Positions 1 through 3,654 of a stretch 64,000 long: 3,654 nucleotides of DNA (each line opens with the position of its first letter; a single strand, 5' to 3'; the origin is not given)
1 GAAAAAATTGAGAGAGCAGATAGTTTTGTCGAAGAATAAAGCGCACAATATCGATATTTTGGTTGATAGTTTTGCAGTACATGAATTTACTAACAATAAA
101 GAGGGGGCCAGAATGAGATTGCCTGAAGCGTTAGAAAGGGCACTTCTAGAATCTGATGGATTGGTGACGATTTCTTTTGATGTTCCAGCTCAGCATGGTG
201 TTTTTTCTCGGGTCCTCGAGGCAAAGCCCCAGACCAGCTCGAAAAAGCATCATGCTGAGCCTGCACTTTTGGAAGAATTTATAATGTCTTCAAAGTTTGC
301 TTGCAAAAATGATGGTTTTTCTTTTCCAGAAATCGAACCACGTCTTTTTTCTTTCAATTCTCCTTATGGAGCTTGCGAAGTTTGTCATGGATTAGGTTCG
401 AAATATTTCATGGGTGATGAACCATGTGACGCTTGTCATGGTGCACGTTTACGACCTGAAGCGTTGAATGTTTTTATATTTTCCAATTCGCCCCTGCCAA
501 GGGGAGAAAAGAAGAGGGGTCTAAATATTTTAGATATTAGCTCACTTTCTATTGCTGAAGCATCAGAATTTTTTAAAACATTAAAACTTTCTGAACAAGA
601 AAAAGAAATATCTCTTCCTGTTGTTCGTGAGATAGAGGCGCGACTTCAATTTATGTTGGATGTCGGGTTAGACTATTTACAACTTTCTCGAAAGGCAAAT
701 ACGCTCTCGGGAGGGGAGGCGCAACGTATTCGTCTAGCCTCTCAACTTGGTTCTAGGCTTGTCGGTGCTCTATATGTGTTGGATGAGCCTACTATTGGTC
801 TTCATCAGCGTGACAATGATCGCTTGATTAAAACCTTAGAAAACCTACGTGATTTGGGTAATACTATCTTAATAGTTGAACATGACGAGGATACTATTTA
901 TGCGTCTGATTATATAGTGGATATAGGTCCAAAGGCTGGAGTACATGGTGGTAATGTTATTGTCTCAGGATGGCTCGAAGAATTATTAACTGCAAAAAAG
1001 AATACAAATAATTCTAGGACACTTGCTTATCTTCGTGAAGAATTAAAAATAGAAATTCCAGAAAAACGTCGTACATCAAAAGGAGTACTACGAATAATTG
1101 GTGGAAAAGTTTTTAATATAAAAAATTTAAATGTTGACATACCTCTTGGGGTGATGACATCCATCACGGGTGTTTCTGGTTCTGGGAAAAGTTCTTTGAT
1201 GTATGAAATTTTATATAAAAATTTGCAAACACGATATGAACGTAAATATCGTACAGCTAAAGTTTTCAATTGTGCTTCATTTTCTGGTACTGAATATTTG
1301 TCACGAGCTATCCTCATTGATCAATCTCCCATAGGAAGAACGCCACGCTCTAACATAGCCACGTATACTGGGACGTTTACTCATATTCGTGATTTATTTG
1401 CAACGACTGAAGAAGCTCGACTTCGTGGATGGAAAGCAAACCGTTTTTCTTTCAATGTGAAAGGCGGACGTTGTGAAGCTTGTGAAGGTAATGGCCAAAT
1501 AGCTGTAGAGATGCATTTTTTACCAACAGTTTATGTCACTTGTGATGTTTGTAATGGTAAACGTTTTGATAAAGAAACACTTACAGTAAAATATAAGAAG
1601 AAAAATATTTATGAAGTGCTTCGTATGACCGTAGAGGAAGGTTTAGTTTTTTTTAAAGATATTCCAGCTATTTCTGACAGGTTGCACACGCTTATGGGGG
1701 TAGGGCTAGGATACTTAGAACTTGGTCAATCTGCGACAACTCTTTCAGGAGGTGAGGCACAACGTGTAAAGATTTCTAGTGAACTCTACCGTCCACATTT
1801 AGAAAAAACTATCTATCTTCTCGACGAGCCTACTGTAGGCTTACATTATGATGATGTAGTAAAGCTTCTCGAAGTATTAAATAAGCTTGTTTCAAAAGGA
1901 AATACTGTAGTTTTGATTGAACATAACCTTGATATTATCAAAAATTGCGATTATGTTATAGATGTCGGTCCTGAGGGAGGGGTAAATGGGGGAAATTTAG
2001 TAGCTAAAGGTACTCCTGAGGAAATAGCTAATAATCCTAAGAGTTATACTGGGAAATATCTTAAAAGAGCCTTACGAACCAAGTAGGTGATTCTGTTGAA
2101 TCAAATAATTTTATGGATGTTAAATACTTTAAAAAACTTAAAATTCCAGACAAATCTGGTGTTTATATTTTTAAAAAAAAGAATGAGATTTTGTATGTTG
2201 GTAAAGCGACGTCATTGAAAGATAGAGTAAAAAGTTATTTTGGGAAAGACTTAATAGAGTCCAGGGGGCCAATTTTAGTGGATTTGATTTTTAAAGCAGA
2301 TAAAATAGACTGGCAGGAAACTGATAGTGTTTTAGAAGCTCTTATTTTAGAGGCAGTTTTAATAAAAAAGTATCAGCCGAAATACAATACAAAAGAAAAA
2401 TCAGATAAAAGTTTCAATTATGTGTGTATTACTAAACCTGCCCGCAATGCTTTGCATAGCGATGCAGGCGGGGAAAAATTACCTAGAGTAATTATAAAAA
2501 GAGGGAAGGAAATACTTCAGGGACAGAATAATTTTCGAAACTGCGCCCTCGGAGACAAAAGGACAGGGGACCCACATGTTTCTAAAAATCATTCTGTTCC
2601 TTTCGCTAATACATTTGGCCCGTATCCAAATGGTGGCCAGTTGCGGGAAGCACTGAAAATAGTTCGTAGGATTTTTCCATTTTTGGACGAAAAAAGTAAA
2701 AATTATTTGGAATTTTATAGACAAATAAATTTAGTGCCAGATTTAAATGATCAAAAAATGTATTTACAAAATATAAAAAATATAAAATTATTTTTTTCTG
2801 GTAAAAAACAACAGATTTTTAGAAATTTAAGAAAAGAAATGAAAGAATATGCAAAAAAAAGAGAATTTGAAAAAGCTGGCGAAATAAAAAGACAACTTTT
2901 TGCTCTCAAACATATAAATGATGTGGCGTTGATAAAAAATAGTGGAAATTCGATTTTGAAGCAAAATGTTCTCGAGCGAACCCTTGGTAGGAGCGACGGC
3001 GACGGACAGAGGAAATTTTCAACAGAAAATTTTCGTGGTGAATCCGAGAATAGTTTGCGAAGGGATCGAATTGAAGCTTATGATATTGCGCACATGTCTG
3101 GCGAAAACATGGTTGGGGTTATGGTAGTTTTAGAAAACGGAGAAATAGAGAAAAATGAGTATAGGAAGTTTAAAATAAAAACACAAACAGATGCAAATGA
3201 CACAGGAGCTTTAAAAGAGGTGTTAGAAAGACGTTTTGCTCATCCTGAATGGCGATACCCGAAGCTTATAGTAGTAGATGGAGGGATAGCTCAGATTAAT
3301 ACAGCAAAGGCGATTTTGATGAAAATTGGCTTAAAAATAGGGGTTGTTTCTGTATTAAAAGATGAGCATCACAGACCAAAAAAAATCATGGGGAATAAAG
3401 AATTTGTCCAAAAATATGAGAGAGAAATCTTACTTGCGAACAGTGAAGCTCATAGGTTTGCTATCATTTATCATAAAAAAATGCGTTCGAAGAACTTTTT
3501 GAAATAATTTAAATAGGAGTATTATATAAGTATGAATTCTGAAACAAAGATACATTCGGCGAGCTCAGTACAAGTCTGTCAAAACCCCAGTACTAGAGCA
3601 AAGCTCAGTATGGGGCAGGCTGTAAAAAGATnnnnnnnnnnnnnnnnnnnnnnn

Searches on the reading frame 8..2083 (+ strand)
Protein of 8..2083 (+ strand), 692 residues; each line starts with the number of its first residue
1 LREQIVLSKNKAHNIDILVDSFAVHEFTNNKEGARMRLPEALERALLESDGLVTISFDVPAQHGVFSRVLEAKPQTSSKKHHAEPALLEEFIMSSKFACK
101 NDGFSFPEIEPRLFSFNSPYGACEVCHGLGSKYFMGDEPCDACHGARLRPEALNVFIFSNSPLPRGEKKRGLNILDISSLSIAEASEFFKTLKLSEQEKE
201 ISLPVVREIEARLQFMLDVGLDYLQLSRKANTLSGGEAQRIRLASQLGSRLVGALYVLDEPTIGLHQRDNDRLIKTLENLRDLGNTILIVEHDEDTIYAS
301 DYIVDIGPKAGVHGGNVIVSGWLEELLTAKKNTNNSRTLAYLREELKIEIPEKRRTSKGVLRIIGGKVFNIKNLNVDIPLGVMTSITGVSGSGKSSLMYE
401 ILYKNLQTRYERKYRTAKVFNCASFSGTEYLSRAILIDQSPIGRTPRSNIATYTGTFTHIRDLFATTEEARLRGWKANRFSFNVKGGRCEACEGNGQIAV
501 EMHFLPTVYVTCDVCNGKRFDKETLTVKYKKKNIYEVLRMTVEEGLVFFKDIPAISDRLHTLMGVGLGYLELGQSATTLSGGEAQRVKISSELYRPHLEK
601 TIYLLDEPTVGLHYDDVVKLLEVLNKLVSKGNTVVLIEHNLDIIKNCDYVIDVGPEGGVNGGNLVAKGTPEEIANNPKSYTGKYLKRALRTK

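Call 41: search_protein_families(library=pfam, proteins=[window:8-2083:+], max_evalue=0.001)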
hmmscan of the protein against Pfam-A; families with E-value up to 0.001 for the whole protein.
window:8-2083:+ (692 aa): 5 families
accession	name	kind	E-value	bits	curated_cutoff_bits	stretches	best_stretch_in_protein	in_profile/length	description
PF00005.33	ABC_tran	-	3.5e-15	57.3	25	0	562-609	92-136/137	ABC transporter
PF13304.12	AAA_21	-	8.3e-07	29.8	27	0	586-636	244-295/304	AAA domain, putative AbiEii toxin, Type IV TA system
PF02463.25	SMC_N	-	8.8e-07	29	40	0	372-403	11-46/220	RecF/RecN/SMC N terminal domain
PF00684.25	DnaJ_CXXCXGXG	-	1.1e-06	29.2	32.7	0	488-518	17-50/65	DnaJ central domain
PF17760.6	UvrA_inter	-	9.9e-06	25.8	23.3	1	3-56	59-106/109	UvrA interaction domain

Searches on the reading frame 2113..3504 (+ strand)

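Call 41: search_protein_families(library=pfam, proteins=[window:2113-3504:+], max_evalue=0.001)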
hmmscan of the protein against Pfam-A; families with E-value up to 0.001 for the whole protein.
window:2113-3504:+ (464 aa): 3 families
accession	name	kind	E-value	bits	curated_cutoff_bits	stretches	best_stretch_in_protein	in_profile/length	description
PF08459.17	UvrC_RNaseH_dom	-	1.1e-35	123.3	22.3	1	318-449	11-157/159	UvrC RNAse H endonuclease domain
PF01541.30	GIY-YIG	-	6e-07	30.1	22.6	1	15-92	2-78/78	GIY-YIG catalytic domain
PF02151.25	UVR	-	0.00018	21.6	21.5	1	237-267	5-35/36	UvrB/uvrC motif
